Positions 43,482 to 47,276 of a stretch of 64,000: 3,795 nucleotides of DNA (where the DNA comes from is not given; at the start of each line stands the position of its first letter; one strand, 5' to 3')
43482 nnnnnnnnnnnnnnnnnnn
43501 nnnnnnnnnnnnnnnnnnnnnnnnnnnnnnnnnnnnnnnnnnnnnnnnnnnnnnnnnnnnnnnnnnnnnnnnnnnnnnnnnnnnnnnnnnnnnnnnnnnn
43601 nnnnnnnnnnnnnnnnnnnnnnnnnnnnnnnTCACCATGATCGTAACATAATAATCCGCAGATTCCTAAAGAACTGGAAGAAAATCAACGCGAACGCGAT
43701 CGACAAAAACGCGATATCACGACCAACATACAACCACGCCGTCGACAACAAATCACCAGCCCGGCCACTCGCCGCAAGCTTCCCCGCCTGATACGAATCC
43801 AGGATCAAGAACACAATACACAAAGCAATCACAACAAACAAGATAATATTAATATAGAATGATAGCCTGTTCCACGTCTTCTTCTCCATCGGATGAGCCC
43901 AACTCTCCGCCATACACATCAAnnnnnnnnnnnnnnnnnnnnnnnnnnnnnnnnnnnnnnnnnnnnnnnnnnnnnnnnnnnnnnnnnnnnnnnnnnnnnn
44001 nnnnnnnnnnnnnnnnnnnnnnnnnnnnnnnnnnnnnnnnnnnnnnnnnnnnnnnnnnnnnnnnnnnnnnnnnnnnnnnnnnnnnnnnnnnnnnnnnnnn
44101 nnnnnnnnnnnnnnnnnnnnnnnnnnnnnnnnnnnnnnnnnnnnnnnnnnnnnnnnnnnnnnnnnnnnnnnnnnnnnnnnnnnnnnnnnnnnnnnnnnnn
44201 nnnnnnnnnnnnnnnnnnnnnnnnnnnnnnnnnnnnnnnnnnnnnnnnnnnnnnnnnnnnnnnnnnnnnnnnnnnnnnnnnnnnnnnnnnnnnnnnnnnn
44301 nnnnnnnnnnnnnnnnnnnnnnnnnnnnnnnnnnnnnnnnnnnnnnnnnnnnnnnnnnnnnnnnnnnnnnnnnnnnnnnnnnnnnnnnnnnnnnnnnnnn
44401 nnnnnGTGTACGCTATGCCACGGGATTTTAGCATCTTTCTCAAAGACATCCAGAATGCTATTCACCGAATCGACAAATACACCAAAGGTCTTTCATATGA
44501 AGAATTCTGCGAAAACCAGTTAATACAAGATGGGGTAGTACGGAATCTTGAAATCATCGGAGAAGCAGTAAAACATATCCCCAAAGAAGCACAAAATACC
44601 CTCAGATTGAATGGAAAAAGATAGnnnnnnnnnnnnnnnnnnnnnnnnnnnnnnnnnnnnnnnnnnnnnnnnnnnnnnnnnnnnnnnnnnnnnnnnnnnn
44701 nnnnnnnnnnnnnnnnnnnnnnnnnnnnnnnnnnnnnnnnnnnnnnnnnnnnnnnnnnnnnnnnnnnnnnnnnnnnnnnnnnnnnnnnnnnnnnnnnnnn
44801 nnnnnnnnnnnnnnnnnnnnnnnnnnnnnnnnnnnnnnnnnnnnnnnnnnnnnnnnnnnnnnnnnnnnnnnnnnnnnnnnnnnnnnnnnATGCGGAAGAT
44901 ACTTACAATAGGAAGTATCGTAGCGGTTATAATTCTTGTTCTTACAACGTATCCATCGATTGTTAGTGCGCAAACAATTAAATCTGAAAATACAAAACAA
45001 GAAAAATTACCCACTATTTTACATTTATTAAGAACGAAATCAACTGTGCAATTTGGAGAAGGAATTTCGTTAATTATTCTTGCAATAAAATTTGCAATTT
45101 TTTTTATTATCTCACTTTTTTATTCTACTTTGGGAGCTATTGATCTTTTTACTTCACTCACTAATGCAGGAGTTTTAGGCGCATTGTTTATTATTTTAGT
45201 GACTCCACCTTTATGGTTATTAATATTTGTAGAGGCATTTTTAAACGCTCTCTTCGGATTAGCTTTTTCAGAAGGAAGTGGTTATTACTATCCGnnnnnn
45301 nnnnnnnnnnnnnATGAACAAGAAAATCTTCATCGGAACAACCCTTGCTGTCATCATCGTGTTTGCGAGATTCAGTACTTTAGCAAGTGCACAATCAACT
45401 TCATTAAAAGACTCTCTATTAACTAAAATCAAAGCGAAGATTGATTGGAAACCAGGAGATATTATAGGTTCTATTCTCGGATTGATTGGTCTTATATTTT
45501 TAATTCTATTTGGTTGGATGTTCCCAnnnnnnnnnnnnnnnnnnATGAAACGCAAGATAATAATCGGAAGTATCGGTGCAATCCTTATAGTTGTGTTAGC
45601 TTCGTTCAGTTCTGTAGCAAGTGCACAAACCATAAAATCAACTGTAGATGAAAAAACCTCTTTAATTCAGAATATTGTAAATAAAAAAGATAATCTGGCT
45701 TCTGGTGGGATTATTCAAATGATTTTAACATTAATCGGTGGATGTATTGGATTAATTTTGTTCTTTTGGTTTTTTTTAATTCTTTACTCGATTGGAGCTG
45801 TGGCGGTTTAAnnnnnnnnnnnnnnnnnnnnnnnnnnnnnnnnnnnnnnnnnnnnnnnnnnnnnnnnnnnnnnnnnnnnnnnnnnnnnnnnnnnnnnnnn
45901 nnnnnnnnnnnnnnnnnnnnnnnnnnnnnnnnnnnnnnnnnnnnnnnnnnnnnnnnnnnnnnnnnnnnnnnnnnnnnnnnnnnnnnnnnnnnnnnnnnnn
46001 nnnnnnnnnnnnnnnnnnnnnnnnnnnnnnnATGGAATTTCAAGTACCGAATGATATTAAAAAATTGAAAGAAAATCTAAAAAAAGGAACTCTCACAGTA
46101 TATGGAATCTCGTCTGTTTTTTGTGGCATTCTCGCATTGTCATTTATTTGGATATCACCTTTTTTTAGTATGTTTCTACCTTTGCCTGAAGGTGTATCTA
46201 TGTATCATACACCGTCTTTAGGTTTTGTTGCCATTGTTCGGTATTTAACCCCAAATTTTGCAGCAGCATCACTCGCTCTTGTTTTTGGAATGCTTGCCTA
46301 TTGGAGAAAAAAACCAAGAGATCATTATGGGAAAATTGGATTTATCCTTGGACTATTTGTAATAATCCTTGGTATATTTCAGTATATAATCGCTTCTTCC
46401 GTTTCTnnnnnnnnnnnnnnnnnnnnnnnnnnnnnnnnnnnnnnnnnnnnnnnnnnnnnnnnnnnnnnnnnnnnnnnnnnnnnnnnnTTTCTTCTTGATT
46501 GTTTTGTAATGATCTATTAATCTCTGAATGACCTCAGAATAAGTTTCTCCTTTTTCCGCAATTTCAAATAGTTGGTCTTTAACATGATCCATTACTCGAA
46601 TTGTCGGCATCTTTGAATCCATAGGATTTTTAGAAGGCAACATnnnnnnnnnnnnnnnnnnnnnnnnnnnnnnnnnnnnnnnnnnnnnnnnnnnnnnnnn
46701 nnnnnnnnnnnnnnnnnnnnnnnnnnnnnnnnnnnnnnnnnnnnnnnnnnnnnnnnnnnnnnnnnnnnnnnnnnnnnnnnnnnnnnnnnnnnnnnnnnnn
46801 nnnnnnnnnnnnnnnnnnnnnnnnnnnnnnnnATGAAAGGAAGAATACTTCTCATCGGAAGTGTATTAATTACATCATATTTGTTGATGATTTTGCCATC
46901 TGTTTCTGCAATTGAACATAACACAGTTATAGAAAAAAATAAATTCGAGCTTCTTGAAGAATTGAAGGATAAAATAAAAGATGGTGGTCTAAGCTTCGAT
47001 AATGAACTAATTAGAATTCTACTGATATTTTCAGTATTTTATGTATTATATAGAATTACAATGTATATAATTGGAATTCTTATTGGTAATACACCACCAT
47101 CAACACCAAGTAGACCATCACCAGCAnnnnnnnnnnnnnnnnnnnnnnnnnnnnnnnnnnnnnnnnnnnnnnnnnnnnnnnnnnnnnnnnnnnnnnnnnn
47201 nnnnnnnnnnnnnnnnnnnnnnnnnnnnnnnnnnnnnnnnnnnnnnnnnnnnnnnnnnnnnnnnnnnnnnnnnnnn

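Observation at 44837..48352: Tandem, rapidly turning-over family of small signal-peptide plus C-terminal-TM proteins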

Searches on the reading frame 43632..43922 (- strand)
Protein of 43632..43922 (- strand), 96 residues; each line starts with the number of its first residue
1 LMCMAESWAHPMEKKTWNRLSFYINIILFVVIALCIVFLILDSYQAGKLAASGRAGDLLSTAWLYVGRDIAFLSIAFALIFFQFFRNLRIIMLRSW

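Call 49: search_protein_families(library=pfam, max_evalue=0.001, proteins=[window:43632-43922:-])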
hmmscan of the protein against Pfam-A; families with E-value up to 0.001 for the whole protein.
window:43632-43922:- (96 aa): 0 families
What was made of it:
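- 43632..43922 (-): Flank: conserved 96-aa membrane protein (tm96), normally directly downstream of polD. No Pfam match (call 49).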

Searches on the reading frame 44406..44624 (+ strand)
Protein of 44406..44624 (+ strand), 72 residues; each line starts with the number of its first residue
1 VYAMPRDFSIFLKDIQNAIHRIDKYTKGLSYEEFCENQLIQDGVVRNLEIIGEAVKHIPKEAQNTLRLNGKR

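Call 49: search_protein_families(library=pfam, max_evalue=0.001, proteins=[window:44406-44624:+])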
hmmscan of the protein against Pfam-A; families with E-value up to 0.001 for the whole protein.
window:44406-44624:+ (72 aa): 1 family
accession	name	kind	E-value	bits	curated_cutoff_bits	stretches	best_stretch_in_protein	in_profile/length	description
PF01934.22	HepT-like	-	5.3e-12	45.9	23.5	1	15-64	1-52/120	Ribonuclease HepT-like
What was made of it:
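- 44406..44755 (+): HepT (HEPN) toxin gene, split by a frameshift near 44600-44625. The N-terminal part matches Pfam HepT-like positions 1-52 of 120 (call 49).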

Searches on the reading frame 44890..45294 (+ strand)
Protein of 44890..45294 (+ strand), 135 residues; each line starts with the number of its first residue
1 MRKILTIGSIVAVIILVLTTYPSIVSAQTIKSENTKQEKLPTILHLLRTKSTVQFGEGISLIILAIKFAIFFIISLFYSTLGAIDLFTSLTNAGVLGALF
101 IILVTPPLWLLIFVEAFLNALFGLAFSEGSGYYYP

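Call 3: search_protein_families(library=pfam, max_evalue=1, proteins=[window:44890-45294:+])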
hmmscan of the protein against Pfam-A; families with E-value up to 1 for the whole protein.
seq(135 aa): 3 families
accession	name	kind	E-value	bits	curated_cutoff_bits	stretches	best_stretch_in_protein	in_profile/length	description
PF04415.17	DUF515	-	0.055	12.3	29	1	2-46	29-76/449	Protein of unknown function (DUF515)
PF13273.12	DUF4064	-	0.15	12.7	32.1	1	2-103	2-95/102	Protein of unknown function (DUF4064)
PF14494.11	DUF4436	-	0.18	11.6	23.2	1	30-73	143-186/255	Domain of unknown function (DUF4436)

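Call 11: find_homologous_proteins(query=A1, max_evalue=0.01)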
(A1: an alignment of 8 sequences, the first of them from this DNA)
Query A1 (8 sequences) (135 aa, profile of the alignment): 13 proteins with E <= 0.01 among 8000 candidates.
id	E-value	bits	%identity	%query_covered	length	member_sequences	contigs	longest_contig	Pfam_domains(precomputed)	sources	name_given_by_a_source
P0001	6.1e-21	92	50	28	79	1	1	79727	-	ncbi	ncbi:MAG: hypothetical protein V1726_05320 [Methanobacteriota archaeon]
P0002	7.9e-21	92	46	29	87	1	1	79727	-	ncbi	ncbi:MAG: hypothetical protein V1726_05330 [Methanobacteriota archaeon]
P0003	1.2e-20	92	35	62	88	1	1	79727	-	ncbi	ncbi:MAG: hypothetical protein V1726_05305 [Methanobacteriota archaeon]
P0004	1.3e-20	91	100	100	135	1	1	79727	-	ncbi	ncbi:MAG: hypothetical protein V1726_05295 [Methanobacteriota archaeon]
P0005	8.6e-20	89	-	-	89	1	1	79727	-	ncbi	ncbi:MAG: hypothetical protein V1726_05335 [Methanobacteriota archaeon]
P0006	6.4e-15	73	34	26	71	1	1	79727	-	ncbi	ncbi:MAG: hypothetical protein V1726_05300 [Methanobacteriota archaeon]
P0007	1.3e-14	72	-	-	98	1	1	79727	-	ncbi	ncbi:MAG: hypothetical protein V1726_05315 [Methanobacteriota archaeon]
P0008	1.3e-12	66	53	27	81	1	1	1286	-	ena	-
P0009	1.4e-10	59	45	28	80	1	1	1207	-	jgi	-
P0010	6.8e-5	41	46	29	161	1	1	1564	-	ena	-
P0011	3.1e-4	39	44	19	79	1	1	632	-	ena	-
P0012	1.9e-3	36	44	24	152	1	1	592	-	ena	-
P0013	7.1e-3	35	34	45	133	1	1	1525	-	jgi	jgi:hypothetical protein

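Call 13: find_encoding_contigs(protein=P0008, flank=5000)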
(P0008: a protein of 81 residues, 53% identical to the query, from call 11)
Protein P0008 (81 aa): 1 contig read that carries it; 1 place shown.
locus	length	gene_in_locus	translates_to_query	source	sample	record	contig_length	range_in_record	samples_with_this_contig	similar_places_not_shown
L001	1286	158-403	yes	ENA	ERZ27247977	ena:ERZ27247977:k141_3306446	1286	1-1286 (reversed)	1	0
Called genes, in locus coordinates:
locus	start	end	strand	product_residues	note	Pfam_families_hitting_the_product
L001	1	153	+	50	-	?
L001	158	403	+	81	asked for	-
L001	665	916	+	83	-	-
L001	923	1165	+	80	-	-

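Call 14: find_encoding_contigs(protein=P0009, flank=5000)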
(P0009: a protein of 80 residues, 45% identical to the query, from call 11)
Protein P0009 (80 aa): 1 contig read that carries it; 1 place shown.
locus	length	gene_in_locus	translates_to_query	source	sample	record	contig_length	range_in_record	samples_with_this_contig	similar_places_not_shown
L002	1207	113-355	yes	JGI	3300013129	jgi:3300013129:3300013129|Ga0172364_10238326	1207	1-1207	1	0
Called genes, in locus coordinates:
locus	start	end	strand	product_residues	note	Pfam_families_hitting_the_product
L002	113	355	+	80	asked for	-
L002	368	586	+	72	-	-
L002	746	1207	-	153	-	?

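Call 15: find_encoding_contigs(protein=P0010, flank=5000)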
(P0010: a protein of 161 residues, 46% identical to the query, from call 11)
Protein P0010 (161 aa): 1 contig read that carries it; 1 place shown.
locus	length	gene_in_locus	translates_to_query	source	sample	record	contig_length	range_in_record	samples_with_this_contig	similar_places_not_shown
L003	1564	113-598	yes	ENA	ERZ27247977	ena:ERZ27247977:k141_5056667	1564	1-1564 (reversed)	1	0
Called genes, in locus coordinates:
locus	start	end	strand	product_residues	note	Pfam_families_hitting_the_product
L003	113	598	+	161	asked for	-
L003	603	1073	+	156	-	-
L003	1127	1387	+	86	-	-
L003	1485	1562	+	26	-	?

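Call 38: search_protein_families(library=ncbifam, max_evalue=1, proteins=[window:44890-45294:+])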
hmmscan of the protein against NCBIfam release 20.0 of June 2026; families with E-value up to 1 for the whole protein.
seq(135 aa): 0 families

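Call 39: search_protein_families(library=phrogs, max_evalue=1, proteins=[window:44890-45294:+])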
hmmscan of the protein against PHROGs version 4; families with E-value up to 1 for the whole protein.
seq(135 aa): 2 families
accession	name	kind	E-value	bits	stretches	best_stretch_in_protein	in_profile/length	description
phrog_23211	-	unknown function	0.098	13.5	1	4-100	15-97/230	-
phrog_12702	-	unknown function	0.15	12.8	1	47-79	77-109/137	-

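Call 94: search_protein_families(library=padloc, alignment_id=A1, max_evalue=0.1)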
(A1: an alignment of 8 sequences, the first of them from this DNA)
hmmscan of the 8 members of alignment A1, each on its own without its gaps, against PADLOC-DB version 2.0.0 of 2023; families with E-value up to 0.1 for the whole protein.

A. member 1, seq(135 aa): 0 families

B. families by the number of members that match (of 8 scanned): 0 families
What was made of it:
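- PADLOC, Pfam and NCBIfam give no toxin or bacteriocin match (calls 3, 38, 94).
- Tried and rejected: PADLOC gave nothing (call 94).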

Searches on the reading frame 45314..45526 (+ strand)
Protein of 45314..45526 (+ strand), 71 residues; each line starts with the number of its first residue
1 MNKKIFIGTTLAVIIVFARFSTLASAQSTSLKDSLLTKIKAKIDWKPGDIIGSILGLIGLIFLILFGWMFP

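Call 3: search_protein_families(library=pfam, max_evalue=1, proteins=[window:45314-45526:+])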
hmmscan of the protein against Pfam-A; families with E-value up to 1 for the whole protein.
seq(71 aa): 2 families
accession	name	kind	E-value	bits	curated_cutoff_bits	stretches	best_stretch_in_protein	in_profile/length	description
PF04854.19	DUF624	-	0.027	15.1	24.2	0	42-64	53-75/77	Protein of unknown function, DUF624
PF04956.18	TrbC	-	0.038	14.7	27.9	1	2-69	2-67/98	TrbC/VIRB2 pilin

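Call 38: search_protein_families(library=ncbifam, max_evalue=1, proteins=[window:45314-45526:+])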
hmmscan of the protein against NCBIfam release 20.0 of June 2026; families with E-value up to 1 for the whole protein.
seq(71 aa): 1 family
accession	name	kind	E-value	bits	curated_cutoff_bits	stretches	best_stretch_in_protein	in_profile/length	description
NF005750.0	PRK07574.1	equivalog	0.12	11.4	329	1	29-60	29-60/386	NAD-dependent formate dehydrogenase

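Call 39: search_protein_families(library=phrogs, max_evalue=1, proteins=[window:45314-45526:+])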
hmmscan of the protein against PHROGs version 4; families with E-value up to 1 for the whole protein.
seq(71 aa): 2 families
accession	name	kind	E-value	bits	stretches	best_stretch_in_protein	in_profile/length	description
phrog_38535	-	unknown function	0.03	15.7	1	10-66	25-79/82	-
phrog_13707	-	unknown function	0.17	13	1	35-65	18-47/89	-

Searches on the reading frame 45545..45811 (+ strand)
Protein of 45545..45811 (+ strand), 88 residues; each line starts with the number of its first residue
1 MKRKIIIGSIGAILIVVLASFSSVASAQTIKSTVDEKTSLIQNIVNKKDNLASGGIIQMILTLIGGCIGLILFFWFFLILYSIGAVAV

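Call 3: search_protein_families(library=pfam, max_evalue=1, proteins=[window:45545-45808:+])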
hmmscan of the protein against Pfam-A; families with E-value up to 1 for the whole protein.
seq(88 aa): 1 family
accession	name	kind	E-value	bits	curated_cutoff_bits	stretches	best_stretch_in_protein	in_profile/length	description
PF13605.11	DUF4141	-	0.012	15.4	30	1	13-52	4-40/53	Domain of unknown function (DUF4141)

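Call 10: find_encoding_contigs(protein=window:45545-45811:+, flank=10000, max_places=6)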
Protein window:45545-45811:+ (88 aa): no gene with exactly this product is on record in the collection.

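Call 38: search_protein_families(library=ncbifam, max_evalue=1, proteins=[window:45545-45808:+])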
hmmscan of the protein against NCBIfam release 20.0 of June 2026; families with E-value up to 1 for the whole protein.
seq(88 aa): 0 families

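Call 39: search_protein_families(library=phrogs, max_evalue=1, proteins=[window:45545-45808:+])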
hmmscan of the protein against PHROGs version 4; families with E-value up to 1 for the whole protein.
seq(88 aa): 5 families
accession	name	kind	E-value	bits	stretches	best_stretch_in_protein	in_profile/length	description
phrog_36405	-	unknown function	0.00043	21.3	1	3-45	2-43/163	-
phrog_20796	-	unknown function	0.079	13.8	1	23-86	12-75/126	-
phrog_11880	-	unknown function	0.27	13.1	1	2-48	2-44/106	-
phrog_301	-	other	0.64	11.1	1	1-43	9-58/130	secreted protein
phrog_21176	-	unknown function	0.67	11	0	11-46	6-42/86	-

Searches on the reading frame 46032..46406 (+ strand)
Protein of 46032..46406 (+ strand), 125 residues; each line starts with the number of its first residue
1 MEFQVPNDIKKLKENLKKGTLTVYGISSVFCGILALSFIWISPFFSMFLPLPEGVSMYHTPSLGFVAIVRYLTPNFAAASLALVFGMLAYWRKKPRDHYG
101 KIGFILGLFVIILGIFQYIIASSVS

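Call 3: search_protein_families(library=pfam, max_evalue=1, proteins=[window:46032-46406:+])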
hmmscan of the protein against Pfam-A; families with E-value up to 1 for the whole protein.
seq(125 aa): 5 families
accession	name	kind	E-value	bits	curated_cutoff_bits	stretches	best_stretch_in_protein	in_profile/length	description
PF24661.1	DUF7649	-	0.0017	18.9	27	1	65-116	16-66/85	Domain of unknown function (DUF7649)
PF17453.7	Sigma_M_inh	-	0.05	14.5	25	1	75-113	45-81/96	Sigma-M inhibitor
PF10031.14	DUF2273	-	0.091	13.2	25.4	1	101-120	13-32/48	Small integral membrane protein (DUF2273)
PF11694.13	DUF3290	-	0.17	12.2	31.3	1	78-118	25-65/144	Protein of unknown function (DUF3290)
PF25751.1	Methanobactin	-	0.23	11.7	27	1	17-32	7-22/27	Methanobactin copper-binding peptide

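Call 38: search_protein_families(library=ncbifam, max_evalue=1, proteins=[window:46032-46406:+])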
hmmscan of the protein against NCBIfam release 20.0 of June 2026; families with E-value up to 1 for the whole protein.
seq(125 aa): 3 families
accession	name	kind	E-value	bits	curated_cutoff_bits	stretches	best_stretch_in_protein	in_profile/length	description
NF050115.1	membrane_Rv2732c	subfamily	0.00077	19.1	60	1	76-119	98-145/177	Rv2732c family membrane protein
NF058603.1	SCO2097_fam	equivalog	0.18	12.2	110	0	95-121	40-66/129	SCO2097 family morphological protein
NF006911.0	PRK09400.2-2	equivalog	0.35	11.2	106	1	91-120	45-74/82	preprotein translocase subunit SecE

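Call 39: search_protein_families(library=phrogs, max_evalue=1, proteins=[window:46032-46406:+])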
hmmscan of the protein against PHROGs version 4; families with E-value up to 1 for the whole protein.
seq(125 aa): 0 families

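Call 70: find_homologous_proteins(query=window:46032-46406:+, max_evalue=0.001)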
Query window:46032-46406:+ (125 aa): 1 proteins with E <= 0.001 among 37 candidates.
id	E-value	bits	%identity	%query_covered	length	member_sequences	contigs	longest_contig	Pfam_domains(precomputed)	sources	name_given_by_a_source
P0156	8.6e-76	270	100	100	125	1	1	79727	-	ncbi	ncbi:MAG: hypothetical protein V1726_05310 [Methanobacteriota archaeon]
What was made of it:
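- Tried and rejected: The homologue search returned only the query itself (call 70).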

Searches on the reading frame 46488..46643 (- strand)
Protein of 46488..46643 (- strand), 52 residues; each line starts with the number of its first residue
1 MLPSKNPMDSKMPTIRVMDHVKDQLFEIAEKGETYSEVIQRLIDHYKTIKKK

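Call 3: search_protein_families(library=pfam, max_evalue=1, proteins=[window:46488-46643:-])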
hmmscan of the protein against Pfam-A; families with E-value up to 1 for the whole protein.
seq(52 aa): 3 families
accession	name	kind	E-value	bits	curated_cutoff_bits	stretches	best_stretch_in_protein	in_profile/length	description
PF24434.1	DUF7557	-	3.6e-07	29.9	25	1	12-48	1-37/45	Family of unknown function (DUF7557)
PF02697.20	VAPB_antitox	-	8.7e-05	23.7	27.9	1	14-49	2-37/69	Putative antitoxin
PF09606.15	Med15_N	-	0.0091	16.2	24.1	1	10-51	25-66/72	ARC105/Med15 mediator subunit N-terminal KIX domain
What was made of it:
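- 46485..46643 (-): Ribbon-helix-helix (RHH), antitoxin-like ORF of 52 aa, with no toxin partner here. Pfam DUF7557 at 3.6e-7 (29.9 bits, cutoff 25) and VapB_antitox at 8.7e-5 (call 3).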

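Call 38: search_protein_families(library=ncbifam, max_evalue=1, proteins=[window:46488-46643:-])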
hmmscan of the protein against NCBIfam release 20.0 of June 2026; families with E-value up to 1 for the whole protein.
seq(52 aa): 3 families
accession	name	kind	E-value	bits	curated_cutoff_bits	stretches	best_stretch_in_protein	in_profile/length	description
NF010251.0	PRK13696.1-3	equivalog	0.002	18.5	101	1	11-52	5-45/84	hypothetical protein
NF041551.1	YlcI_YnfO_N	subfamily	0.034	14.2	30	1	10-39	2-31/42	YlcI/YnfO family protein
NF010256.0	PRK13702.1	subfamily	0.095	12.7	87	1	15-48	46-80/85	replication regulatory protein RepA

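Call 39: search_protein_families(library=phrogs, max_evalue=1, proteins=[window:46488-46643:-])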
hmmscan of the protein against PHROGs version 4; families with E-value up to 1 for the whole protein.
seq(52 aa): 0 families

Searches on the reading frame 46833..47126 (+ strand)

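Call 3: search_protein_families(library=pfam, max_evalue=1, proteins=[window:46833-47126:+])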
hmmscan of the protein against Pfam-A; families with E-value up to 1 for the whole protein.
seq(98 aa): 2 families
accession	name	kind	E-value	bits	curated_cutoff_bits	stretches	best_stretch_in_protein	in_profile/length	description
PF12698.13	ABC2_membrane_3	-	0.017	14.7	31.6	1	3-86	209-267/347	ABC-2 family transporter protein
PF17423.7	SwrA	-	0.12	12.7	25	1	31-74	6-48/116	Swarming motility protein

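Call 38: search_protein_families(library=ncbifam, max_evalue=1, proteins=[window:46833-47126:+])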
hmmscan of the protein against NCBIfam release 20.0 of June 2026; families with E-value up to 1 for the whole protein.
seq(98 aa): 1 family
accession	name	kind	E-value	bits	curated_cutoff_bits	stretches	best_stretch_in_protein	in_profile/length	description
TIGR02978.1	phageshock_pspC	equivalog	0.29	11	104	1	56-92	27-65/121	envelope stress response membrane protein PspC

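Call 39: search_protein_families(library=phrogs, max_evalue=1, proteins=[window:46833-47126:+])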
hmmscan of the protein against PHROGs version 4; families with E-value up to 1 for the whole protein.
seq(98 aa): 1 family
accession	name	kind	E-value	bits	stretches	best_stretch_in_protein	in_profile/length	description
phrog_26306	-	unknown function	0.067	14.4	1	33-84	11-62/100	-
